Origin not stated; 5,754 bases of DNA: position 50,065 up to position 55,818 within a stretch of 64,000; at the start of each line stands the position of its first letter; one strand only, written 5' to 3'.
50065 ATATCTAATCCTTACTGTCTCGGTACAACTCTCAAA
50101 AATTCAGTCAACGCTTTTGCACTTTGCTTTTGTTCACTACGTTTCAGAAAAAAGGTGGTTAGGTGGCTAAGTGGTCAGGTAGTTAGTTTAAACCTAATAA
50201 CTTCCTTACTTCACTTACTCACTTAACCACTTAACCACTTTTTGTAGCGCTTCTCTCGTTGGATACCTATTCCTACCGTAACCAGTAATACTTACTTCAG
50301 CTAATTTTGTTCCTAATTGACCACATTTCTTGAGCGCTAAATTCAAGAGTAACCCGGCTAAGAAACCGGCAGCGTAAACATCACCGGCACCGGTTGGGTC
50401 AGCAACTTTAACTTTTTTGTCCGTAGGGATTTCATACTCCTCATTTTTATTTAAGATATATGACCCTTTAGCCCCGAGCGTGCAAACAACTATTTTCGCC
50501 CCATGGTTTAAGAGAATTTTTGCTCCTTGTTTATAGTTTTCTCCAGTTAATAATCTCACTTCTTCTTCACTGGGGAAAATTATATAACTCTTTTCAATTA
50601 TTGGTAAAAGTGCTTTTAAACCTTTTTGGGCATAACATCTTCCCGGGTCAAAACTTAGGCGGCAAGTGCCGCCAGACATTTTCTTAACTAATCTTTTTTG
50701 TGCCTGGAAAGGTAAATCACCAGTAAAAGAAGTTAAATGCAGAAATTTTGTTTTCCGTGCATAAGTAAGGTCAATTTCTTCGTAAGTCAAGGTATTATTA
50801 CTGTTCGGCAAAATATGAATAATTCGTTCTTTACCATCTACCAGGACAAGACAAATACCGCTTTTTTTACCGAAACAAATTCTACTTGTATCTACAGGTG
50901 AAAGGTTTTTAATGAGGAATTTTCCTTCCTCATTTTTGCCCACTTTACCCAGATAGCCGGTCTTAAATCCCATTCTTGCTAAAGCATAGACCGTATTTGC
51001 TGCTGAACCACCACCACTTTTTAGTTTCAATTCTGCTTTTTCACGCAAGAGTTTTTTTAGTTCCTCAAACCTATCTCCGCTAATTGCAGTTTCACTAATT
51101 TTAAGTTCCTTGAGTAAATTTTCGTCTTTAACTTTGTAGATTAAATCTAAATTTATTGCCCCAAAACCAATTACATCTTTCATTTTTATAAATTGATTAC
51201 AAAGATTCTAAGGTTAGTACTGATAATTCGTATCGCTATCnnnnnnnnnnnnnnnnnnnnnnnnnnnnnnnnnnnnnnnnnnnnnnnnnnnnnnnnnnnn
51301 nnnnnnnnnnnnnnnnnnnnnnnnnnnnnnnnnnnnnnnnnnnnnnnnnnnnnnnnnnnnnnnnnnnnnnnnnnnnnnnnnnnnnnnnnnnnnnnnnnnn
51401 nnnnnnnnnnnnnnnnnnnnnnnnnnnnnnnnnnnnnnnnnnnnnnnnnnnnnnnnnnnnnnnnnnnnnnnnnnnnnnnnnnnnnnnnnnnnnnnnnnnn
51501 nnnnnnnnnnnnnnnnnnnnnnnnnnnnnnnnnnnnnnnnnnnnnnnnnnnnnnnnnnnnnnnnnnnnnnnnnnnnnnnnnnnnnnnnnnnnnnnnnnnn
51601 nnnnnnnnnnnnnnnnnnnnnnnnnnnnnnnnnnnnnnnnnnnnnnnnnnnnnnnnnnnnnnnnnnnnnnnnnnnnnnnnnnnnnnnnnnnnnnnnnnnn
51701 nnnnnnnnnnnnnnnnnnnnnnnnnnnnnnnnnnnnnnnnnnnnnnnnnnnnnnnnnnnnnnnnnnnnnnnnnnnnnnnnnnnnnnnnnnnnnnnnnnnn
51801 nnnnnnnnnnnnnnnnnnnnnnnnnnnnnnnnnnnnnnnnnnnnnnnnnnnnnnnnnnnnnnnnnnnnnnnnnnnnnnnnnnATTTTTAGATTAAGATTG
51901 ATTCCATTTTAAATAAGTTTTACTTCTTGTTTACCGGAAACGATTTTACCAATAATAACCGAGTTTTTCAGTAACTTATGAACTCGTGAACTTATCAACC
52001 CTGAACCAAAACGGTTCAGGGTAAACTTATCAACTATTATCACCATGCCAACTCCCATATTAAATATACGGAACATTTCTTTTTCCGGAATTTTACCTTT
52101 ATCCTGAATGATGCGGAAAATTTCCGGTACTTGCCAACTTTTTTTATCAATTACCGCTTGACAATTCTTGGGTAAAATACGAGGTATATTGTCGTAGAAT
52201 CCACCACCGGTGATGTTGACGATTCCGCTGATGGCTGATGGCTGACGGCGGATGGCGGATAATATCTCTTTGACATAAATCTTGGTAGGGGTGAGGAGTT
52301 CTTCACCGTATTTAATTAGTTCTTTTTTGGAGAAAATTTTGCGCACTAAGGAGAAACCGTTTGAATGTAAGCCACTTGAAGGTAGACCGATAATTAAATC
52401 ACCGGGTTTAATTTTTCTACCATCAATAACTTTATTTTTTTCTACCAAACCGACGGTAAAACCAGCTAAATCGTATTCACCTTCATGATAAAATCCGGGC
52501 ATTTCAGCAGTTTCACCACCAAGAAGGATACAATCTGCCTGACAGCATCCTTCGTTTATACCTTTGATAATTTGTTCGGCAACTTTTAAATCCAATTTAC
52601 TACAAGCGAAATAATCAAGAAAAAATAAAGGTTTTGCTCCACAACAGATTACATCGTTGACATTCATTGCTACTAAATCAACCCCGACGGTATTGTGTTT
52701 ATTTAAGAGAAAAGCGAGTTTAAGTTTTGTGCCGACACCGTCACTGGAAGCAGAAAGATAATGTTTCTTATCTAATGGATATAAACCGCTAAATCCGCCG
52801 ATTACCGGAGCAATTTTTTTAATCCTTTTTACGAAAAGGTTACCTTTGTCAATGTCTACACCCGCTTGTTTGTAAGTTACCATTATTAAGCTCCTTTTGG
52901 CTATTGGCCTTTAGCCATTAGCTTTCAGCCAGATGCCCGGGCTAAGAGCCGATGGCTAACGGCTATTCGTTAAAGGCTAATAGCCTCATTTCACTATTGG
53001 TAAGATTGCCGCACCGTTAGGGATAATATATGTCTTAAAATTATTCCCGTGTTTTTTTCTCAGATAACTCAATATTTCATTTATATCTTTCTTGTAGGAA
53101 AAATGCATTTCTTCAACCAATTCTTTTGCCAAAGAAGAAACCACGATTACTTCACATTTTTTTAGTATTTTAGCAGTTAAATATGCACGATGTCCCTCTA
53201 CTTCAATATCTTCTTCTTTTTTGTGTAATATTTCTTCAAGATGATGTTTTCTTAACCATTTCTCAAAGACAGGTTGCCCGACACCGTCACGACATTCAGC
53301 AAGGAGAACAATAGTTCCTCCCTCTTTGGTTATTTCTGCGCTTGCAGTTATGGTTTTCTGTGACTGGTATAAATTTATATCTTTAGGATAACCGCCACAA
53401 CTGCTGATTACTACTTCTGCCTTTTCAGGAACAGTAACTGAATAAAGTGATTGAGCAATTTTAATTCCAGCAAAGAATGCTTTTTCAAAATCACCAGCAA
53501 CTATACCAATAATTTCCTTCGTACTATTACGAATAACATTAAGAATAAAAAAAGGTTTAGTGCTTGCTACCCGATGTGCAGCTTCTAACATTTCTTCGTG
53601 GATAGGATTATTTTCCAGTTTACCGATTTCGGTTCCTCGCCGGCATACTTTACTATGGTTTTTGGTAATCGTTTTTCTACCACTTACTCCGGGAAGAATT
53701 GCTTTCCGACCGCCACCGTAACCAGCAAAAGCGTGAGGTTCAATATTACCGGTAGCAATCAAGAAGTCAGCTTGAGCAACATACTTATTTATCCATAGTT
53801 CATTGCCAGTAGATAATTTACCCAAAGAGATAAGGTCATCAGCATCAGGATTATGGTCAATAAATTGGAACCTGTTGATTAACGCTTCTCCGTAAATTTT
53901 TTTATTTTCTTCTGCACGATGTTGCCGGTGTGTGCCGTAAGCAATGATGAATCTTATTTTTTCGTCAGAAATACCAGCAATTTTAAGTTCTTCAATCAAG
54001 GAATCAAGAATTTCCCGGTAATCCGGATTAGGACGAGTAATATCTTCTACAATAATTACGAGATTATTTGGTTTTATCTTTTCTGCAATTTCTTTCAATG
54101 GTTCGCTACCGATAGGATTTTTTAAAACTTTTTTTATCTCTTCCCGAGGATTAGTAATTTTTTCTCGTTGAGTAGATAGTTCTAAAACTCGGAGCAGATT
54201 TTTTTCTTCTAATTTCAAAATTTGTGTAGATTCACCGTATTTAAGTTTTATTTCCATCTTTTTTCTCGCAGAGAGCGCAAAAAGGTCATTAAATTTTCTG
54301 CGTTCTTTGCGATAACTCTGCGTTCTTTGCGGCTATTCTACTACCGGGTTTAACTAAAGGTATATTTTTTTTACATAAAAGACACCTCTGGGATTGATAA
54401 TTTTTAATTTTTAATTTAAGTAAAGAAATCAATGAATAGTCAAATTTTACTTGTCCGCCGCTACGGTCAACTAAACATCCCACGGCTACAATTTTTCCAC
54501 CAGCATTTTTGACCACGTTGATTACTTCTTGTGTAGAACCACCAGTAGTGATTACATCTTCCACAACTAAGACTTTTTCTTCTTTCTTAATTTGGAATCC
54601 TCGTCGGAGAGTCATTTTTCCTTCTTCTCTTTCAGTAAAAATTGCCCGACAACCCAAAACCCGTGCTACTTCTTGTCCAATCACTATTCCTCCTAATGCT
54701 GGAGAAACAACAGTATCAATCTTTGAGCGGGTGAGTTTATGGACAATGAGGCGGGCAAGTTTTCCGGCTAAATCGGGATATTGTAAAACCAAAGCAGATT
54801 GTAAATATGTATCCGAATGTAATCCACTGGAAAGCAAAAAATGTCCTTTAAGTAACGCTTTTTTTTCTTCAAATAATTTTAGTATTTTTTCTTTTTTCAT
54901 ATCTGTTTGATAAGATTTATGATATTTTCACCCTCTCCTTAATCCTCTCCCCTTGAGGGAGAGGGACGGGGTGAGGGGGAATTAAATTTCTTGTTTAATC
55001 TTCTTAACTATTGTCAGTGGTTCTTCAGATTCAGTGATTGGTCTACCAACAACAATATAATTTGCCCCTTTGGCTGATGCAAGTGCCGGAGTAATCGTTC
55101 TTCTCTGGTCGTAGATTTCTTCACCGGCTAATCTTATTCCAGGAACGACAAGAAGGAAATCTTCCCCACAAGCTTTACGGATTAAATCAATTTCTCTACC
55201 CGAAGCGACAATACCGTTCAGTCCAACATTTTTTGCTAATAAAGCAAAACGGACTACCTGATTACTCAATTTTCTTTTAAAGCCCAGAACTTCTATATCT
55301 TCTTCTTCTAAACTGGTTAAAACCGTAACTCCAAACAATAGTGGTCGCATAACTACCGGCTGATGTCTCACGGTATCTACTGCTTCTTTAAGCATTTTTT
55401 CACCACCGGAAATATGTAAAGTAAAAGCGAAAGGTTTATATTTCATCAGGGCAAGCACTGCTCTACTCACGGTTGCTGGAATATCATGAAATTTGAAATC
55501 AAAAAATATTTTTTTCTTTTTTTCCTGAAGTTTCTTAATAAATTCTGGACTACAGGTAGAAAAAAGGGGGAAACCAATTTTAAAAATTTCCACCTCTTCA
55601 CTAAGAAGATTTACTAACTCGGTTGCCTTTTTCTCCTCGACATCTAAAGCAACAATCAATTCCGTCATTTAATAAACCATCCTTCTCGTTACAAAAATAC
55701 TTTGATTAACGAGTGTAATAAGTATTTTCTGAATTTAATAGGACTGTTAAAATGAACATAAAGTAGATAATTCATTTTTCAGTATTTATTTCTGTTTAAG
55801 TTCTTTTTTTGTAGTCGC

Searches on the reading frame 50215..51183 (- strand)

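Call 8: search_protein_families(library=pfam, proteins=[window:50215-51183:-], max_evalue=0.001)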
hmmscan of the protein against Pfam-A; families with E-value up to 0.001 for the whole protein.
window:50215-51183:- (322 aa): 1 family
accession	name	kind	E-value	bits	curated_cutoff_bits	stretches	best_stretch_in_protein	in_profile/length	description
PF00294.29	PfkB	-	3.4e-43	148.6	25.8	1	55-304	33-295/302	pfkB family carbohydrate kinase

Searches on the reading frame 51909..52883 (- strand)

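Call 8: search_protein_families(library=pfam, proteins=[window:51909-52883:-], max_evalue=0.001)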
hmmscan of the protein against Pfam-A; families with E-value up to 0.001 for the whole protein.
window:51909-52883:- (324 aa): 2 families
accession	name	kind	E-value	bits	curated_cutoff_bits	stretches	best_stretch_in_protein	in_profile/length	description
PF00586.29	AIRS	-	2.4e-25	89.6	24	1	34-147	6-112/112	AIR synthase related protein, N-terminal domain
PF02769.27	AIRS_C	-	2.4e-24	86.7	23.1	1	159-317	1-148/156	AIR synthase related protein, C-terminal domain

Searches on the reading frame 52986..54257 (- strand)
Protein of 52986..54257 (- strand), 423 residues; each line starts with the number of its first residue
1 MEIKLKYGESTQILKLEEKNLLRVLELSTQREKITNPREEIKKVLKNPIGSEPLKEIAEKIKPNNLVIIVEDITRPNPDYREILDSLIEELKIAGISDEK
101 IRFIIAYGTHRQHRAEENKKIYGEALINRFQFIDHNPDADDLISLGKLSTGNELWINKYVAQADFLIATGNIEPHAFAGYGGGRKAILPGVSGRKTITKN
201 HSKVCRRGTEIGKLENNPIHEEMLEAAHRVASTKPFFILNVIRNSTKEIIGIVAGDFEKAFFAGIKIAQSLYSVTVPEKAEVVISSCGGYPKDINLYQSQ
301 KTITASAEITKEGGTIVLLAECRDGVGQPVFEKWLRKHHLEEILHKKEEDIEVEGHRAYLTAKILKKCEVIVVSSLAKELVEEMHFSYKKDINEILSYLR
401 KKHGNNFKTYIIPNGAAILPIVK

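Call 8: search_protein_families(library=pfam, proteins=[window:52986-54257:-], max_evalue=0.001)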
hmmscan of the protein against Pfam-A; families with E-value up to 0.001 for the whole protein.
window:52986-54257:- (423 aa): 3 families
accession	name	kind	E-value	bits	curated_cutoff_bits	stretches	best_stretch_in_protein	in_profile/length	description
PF09861.14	Lar_N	-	2.6e-64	216.6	23.3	1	7-205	1-196/204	Lactate racemase N-terminal domain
PF21113.2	LarA_C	-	1.8e-28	99.8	25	1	278-418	4-150/152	Lactate racemase C-terminal domain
PF04015.17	DUF362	-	1.5e-05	25.6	24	1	114-237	51-159/200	Domain of unknown function (DUF362)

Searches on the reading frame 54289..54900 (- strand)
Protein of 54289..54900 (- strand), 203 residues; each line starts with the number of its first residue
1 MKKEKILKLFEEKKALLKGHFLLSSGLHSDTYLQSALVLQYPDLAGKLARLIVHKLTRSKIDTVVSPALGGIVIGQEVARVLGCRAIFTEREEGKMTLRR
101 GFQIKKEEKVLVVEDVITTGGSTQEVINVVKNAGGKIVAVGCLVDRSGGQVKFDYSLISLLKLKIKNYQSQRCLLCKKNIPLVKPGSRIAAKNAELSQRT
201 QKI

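Call 8: search_protein_families(library=pfam, proteins=[window:54289-54900:-], max_evalue=0.001)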
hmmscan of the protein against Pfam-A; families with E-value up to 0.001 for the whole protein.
window:54289-54900:- (203 aa): 1 family
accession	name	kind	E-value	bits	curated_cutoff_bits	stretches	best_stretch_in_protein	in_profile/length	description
PF00156.33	Pribosyltran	-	3.3e-14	52.9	26.3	1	47-164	17-144/158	Phosphoribosyl transferase domain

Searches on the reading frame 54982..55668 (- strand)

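Call 8: search_protein_families(library=pfam, proteins=[window:54982-55668:-], max_evalue=0.001)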
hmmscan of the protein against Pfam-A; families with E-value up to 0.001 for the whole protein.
window:54982-55668:- (228 aa): 1 family
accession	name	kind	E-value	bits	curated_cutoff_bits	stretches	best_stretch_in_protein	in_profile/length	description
PF00215.30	OMPdecase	-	1.6e-49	169.3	27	1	3-224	2-221/221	Orotidine 5'-phosphate decarboxylase / HUMPS family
